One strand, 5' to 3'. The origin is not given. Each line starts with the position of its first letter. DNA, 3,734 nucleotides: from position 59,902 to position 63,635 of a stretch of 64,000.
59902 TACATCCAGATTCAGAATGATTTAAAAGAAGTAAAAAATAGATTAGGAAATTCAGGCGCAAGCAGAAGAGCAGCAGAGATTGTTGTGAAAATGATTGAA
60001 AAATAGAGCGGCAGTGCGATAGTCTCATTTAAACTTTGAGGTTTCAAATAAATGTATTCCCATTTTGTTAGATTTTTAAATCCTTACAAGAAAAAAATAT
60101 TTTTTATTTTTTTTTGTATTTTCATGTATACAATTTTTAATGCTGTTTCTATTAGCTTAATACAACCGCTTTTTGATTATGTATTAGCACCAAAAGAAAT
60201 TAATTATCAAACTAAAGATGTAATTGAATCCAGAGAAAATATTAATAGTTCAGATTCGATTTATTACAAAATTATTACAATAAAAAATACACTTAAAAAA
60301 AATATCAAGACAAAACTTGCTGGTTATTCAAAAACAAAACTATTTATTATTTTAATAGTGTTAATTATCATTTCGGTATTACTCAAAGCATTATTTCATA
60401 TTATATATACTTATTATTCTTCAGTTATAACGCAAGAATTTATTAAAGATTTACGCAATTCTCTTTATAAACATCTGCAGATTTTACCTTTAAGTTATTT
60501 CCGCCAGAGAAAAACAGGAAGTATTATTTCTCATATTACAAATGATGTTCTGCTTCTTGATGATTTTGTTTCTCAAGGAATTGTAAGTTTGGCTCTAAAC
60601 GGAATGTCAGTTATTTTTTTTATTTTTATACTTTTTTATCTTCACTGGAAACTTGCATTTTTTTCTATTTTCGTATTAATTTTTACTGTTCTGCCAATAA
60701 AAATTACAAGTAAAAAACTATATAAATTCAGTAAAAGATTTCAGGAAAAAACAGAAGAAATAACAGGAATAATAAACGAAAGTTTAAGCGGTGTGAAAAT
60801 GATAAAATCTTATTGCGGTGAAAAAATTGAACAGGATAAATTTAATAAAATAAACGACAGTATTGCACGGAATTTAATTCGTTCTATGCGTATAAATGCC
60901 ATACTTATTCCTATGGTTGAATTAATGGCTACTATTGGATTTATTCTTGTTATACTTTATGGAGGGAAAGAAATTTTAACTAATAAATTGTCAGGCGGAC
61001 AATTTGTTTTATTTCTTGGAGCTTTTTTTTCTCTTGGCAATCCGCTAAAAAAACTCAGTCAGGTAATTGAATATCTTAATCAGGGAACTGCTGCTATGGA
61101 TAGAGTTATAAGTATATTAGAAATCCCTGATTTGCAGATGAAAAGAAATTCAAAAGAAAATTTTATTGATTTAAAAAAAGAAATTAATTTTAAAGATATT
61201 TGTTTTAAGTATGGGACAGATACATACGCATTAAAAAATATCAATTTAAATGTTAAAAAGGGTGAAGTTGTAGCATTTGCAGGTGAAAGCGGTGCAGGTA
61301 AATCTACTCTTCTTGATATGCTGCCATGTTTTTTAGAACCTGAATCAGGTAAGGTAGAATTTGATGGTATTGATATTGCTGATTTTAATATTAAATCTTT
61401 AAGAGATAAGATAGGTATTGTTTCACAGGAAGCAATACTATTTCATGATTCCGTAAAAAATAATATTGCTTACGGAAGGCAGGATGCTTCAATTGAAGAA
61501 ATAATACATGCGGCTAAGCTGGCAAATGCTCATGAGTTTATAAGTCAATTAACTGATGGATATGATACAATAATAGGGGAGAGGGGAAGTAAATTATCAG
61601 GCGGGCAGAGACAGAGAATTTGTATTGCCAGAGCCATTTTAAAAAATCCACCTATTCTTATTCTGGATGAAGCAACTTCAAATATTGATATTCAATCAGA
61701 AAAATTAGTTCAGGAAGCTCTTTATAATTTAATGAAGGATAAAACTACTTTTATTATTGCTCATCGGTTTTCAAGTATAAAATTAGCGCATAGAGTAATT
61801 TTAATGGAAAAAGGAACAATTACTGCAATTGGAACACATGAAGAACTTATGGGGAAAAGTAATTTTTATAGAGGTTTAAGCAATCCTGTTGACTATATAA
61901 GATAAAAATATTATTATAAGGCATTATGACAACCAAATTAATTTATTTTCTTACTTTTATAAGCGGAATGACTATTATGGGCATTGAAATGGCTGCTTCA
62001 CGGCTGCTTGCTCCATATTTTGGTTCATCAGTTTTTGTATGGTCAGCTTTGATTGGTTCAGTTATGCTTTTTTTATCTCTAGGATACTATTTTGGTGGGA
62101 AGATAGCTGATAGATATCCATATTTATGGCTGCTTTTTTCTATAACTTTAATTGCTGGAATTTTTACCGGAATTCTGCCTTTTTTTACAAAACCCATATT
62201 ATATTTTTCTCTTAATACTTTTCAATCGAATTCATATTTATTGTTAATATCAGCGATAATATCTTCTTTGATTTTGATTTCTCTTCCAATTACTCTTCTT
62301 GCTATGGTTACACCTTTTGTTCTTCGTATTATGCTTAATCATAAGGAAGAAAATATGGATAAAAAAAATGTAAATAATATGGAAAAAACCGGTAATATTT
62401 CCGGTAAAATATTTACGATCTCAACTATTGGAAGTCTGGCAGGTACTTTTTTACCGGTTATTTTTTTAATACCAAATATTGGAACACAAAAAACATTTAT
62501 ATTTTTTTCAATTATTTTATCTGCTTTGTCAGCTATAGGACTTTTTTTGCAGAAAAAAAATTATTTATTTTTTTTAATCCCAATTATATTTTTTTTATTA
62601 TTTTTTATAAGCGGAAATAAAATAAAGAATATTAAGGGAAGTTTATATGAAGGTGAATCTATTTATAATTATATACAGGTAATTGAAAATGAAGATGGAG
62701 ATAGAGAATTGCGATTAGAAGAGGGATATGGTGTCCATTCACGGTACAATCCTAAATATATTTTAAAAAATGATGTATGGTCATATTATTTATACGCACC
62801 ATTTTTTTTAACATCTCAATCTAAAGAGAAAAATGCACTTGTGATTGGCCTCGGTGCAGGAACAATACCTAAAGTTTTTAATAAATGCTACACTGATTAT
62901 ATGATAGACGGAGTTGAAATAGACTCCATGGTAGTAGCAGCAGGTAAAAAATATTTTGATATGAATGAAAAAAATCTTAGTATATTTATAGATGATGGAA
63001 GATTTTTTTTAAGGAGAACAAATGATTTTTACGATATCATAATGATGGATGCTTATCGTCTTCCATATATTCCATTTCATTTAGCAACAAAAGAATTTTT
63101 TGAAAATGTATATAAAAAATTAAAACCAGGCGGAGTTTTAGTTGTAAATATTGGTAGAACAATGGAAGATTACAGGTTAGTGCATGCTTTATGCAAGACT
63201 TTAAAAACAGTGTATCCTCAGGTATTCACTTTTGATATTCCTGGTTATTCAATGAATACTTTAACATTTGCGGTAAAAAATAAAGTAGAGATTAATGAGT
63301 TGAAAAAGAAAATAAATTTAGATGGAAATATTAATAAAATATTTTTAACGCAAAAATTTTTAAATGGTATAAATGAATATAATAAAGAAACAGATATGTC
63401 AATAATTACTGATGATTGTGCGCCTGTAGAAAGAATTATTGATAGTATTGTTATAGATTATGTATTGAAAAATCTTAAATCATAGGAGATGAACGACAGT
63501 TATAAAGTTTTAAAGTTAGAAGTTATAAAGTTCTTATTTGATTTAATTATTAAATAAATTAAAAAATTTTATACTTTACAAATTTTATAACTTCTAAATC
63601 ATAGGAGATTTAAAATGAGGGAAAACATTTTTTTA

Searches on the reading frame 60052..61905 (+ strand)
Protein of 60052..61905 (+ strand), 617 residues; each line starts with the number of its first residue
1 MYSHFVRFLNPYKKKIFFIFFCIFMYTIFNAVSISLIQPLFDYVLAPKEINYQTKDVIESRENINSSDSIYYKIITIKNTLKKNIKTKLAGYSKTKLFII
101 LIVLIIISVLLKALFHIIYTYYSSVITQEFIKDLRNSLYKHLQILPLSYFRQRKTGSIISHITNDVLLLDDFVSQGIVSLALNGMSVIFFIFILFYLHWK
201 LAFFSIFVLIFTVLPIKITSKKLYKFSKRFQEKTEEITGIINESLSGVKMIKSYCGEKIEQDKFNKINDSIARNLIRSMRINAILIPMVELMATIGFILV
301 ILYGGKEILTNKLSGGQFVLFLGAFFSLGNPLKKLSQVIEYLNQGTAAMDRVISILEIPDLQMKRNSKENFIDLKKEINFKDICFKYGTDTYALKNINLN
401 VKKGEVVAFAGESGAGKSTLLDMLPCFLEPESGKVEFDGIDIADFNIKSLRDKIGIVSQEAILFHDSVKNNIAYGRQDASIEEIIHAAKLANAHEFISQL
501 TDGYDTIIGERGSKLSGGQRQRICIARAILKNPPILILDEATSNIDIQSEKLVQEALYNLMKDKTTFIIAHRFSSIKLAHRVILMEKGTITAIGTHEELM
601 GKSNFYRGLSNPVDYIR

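Call 84: search_protein_families(library=pfam, proteins=[window:60052-61905:+], max_evalue=0.001)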
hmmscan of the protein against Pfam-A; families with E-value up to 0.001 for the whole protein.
window:60052-61905:+ (617 aa): 5 families
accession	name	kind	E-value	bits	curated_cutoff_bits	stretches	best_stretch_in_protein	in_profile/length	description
PF00664.28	ABC_membrane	-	1.1e-42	147.1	28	1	63-328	37-270/274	ABC transporter transmembrane region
PF00005.33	ABC_tran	-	1e-35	123.8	25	1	394-543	1-137/137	ABC transporter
PF02463.25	SMC_N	-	9.9e-06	25.6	40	1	365-585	84-211/220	RecF/RecN/SMC N terminal domain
PF03193.22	RsgA_GTPase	-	2.8e-05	24.5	30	1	346-424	50-126/174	RsgA GTPase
PF13555.12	AAA_29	-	4.2e-05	23.7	27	1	401-437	19-54/61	P-loop containing region of AAA domain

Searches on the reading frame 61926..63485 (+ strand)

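Call 84: search_protein_families(library=pfam, proteins=[window:61926-63485:+], max_evalue=0.001)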
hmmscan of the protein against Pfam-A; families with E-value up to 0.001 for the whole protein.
window:61926-63485:+ (519 aa): 1 family
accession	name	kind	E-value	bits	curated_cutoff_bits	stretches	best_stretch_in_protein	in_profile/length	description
PF01564.23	Spermine_synth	-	5e-19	69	22.9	1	295-455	13-180/186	Spermine/spermidine synthase domain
